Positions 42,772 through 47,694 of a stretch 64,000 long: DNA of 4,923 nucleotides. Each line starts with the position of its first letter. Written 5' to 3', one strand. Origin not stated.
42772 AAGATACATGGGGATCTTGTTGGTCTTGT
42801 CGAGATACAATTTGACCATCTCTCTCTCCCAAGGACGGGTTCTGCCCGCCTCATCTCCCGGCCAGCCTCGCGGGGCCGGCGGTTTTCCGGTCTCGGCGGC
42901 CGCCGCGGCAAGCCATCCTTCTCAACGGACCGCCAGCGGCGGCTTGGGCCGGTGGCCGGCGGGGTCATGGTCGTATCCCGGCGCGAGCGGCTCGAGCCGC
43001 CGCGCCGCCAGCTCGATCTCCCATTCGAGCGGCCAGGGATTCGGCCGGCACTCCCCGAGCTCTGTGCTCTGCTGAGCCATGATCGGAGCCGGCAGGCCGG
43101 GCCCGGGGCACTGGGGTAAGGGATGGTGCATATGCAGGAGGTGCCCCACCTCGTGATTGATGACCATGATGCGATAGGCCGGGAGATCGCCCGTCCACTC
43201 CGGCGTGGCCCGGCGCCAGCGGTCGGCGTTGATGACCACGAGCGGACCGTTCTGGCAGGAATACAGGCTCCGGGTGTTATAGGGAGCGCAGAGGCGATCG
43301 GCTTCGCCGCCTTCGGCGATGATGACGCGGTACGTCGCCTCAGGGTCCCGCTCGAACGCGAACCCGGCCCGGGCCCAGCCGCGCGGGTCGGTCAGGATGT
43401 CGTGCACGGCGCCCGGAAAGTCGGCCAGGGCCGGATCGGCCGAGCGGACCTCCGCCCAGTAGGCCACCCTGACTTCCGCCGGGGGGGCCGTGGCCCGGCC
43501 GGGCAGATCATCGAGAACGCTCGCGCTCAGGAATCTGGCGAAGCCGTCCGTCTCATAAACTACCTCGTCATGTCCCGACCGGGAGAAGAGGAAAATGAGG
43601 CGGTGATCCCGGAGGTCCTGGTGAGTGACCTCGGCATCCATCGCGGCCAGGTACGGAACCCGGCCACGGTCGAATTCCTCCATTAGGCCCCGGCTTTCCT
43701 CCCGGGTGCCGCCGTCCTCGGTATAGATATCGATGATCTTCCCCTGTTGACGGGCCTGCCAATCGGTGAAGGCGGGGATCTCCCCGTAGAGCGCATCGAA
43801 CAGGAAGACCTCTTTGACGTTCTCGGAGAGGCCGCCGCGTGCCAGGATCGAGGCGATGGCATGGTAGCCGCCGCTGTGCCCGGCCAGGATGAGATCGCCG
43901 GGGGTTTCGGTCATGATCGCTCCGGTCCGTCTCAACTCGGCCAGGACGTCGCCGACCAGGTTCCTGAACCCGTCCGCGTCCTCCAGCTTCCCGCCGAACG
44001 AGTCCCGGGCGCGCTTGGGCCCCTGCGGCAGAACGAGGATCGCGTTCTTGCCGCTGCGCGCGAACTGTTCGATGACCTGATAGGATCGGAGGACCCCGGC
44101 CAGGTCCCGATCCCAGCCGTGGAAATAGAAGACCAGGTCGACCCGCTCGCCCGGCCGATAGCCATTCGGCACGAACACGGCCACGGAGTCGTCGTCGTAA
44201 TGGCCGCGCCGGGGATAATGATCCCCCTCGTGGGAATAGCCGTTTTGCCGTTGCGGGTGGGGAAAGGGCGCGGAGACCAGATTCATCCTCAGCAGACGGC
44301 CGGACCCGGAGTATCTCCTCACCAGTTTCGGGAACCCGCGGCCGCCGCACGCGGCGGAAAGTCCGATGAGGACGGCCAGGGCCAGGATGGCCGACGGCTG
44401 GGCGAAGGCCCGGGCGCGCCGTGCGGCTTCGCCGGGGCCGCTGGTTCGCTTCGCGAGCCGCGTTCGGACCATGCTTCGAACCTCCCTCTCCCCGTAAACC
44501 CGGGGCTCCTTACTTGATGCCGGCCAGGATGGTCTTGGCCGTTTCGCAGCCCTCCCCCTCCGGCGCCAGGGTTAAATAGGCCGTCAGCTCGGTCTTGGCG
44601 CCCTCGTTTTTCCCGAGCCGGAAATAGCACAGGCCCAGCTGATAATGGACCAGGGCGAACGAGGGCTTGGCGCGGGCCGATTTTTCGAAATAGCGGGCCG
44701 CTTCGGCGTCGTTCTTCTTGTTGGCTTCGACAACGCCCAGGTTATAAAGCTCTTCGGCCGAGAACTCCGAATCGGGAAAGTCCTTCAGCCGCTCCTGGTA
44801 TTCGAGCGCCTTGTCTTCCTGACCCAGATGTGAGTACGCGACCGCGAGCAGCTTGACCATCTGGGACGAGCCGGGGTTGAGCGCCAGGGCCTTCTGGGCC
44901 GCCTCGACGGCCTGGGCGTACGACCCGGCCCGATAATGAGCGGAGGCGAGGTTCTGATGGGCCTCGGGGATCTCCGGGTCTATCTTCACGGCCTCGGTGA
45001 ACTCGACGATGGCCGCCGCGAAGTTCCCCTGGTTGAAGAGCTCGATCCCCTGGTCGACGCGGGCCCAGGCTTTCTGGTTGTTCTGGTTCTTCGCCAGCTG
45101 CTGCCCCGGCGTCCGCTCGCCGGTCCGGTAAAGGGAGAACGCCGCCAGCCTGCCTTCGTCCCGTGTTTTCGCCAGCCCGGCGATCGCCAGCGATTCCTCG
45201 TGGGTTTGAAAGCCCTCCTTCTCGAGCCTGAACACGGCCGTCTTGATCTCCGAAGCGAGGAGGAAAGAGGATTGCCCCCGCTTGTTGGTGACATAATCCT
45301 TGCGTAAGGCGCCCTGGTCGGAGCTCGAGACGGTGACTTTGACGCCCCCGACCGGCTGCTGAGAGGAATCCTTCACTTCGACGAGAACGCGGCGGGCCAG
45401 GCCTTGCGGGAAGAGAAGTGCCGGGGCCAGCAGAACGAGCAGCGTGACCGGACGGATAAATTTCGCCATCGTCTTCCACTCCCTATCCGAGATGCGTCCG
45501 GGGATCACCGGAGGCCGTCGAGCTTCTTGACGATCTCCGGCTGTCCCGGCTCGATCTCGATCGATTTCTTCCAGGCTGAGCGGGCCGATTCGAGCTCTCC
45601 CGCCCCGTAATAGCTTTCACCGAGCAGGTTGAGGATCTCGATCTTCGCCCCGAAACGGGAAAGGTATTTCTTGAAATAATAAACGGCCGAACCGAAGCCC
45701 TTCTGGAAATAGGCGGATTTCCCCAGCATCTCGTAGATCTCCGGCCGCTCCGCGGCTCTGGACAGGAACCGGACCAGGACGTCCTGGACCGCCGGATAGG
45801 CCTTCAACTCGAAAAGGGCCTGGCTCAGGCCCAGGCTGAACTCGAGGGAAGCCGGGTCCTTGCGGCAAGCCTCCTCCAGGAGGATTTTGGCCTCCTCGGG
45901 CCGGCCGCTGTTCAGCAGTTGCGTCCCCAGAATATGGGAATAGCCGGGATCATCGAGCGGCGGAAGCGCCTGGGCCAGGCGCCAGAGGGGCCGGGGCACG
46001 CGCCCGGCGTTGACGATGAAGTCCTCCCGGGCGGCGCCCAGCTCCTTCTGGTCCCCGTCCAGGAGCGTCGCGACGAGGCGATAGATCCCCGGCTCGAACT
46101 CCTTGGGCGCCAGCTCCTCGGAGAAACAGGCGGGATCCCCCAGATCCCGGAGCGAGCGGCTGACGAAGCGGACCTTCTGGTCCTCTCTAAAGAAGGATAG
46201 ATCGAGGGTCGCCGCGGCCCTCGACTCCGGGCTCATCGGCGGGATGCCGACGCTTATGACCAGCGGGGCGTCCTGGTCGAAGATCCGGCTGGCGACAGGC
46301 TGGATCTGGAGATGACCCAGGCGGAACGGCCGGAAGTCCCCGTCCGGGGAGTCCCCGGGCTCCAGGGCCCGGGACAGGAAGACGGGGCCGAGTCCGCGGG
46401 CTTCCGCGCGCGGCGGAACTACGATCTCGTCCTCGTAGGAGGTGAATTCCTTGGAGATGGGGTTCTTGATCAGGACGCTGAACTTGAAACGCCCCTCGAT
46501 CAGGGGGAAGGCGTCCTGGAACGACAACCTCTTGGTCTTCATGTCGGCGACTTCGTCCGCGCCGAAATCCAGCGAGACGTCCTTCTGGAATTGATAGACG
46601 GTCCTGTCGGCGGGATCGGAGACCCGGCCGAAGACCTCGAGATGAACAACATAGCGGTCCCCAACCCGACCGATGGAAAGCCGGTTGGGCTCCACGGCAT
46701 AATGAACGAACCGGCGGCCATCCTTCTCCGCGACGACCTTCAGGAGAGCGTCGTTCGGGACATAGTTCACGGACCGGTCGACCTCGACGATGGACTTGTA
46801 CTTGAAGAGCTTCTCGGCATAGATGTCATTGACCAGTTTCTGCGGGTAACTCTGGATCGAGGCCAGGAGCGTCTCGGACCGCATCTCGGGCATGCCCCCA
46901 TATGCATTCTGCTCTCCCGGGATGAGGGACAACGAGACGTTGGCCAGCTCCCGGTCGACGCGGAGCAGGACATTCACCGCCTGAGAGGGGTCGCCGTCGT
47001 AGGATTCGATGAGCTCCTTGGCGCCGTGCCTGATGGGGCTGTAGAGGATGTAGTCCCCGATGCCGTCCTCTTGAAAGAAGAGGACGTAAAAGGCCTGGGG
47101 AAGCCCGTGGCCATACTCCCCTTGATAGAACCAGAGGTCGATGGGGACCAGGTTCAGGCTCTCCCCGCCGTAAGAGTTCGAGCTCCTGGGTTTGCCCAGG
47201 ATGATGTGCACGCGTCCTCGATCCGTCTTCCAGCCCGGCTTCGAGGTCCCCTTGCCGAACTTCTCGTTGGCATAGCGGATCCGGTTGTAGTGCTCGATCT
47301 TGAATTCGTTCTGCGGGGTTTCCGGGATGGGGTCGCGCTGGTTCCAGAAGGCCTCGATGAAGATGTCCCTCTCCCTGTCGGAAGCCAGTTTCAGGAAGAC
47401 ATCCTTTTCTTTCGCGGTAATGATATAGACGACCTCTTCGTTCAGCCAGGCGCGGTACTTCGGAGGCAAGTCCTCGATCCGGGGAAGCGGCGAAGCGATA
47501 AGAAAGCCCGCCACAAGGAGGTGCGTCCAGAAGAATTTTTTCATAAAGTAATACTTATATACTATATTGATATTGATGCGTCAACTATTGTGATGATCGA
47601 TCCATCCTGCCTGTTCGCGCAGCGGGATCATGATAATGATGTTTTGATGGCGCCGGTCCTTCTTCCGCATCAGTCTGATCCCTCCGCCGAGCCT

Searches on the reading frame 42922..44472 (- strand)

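Call 57: search_protein_families(library=pfam, proteins=[window:42922-44472:-], max_evalue=0.00001)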
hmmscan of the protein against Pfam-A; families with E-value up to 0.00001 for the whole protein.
window:42922-44472:- (516 aa): 1 family
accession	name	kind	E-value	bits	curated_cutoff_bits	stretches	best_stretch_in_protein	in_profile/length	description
PF11350.14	DUF3152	-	1.1e-19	71.4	25.1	1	352-472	53-177/206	Protein of unknown function (DUF3152)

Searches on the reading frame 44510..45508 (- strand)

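Call 57: search_protein_families(library=pfam, proteins=[window:44510-45508:-], max_evalue=0.00001)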
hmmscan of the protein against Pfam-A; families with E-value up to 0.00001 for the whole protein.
window:44510-45508:- (332 aa): 15 families
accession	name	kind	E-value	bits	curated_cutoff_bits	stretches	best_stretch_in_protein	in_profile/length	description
PF07719.23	TPR_2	-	4.1e-25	86.2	27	1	181-213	1-33/34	Tetratricopeptide repeat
PF00515.34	TPR_1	-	1.3e-21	75.9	27.8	1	181-213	1-33/34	Tetratricopeptide repeat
PF13432.12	TPR_16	-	4.7e-19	68.9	32.7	2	152-214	2-64/65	Tetratricopeptide repeat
PF13181.12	TPR_8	-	6.4e-19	66.9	25.7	0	182-212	2-32/34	Tetratricopeptide repeat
PF14559.12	TPR_19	-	3.4e-17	63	25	2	193-237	3-47/68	Tetratricopeptide repeat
PF13428.12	TPR_14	-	7.4e-15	54.4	23.5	0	181-222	1-42/44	Tetratricopeptide repeat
PF13431.12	TPR_17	-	2.3e-14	52.8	24.4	0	204-236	2-34/34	Tetratricopeptide repeat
PF13414.12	TPR_11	-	1.3e-12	47.6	26.8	1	156-195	3-42/42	TPR repeat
PF13371.12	TPR_9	-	7e-12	45.6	35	0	263-328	7-72/73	Tetratricopeptide repeat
PF13174.12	TPR_6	-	1.4e-11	44.7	26.3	0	289-316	4-31/33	Tetratricopeptide repeat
PF13424.12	TPR_12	-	1e-08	35.7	30.1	0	180-210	44-74/77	Tetratricopeptide repeat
PF03704.23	BTAD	-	1e-07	32.9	22.1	1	135-250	13-131/146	Bacterial transcriptional activator domain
PF12895.13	ANAPC3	-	3e-07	31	27.2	0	160-236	2-77/82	Anaphase-promoting complex, cyclosome, subunit 3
PF24575.1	TPR_Slam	-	3.5e-07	31.1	35.2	0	256-307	52-103/104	Surface lipoprotein assembly modifier, N-terminal TPR repeats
PF13374.12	TPR_10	-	9.8e-07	29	27.5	0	186-210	7-31/42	Tetratricopeptide repeat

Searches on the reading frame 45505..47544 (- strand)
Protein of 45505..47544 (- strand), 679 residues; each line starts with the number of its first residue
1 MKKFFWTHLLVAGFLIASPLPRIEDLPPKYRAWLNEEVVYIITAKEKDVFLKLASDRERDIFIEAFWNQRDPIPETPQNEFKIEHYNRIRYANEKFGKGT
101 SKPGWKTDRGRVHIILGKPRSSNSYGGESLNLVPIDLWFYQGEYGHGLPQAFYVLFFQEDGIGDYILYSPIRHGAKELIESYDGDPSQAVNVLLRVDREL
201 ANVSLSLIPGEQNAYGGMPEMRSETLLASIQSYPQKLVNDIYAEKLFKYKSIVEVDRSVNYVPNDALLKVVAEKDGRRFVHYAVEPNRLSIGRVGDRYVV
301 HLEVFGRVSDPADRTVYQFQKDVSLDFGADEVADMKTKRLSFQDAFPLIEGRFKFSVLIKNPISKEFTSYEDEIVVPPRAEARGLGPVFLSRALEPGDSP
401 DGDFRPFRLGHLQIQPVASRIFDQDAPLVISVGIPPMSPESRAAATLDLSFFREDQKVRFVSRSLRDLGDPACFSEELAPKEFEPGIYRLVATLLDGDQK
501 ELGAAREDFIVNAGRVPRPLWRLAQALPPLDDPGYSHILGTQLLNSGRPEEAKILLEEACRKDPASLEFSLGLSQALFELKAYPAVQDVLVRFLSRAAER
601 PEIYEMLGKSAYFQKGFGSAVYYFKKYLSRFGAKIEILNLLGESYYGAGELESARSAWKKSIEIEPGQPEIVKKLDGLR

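Call 57: search_protein_families(library=pfam, proteins=[window:45505-47544:-], max_evalue=0.00001)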
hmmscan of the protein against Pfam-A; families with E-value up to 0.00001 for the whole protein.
window:45505-47544:- (679 aa): 5 families
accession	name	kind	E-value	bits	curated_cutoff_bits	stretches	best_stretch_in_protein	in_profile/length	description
PF20094.4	GWxTD_dom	-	1.6e-12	48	26.9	1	34-123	33-116/172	GWxTD domain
PF13428.12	TPR_14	-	1.3e-10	41.3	23.5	0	538-575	6-43/44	Tetratricopeptide repeat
PF07719.23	TPR_2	-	2.9e-10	39.9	27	0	636-667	2-33/34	Tetratricopeptide repeat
PF14559.12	TPR_19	-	9.1e-10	39.2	25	0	544-607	2-65/68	Tetratricopeptide repeat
PF13432.12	TPR_16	-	1.6e-07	32.1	32.7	0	540-584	4-48/65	Tetratricopeptide repeat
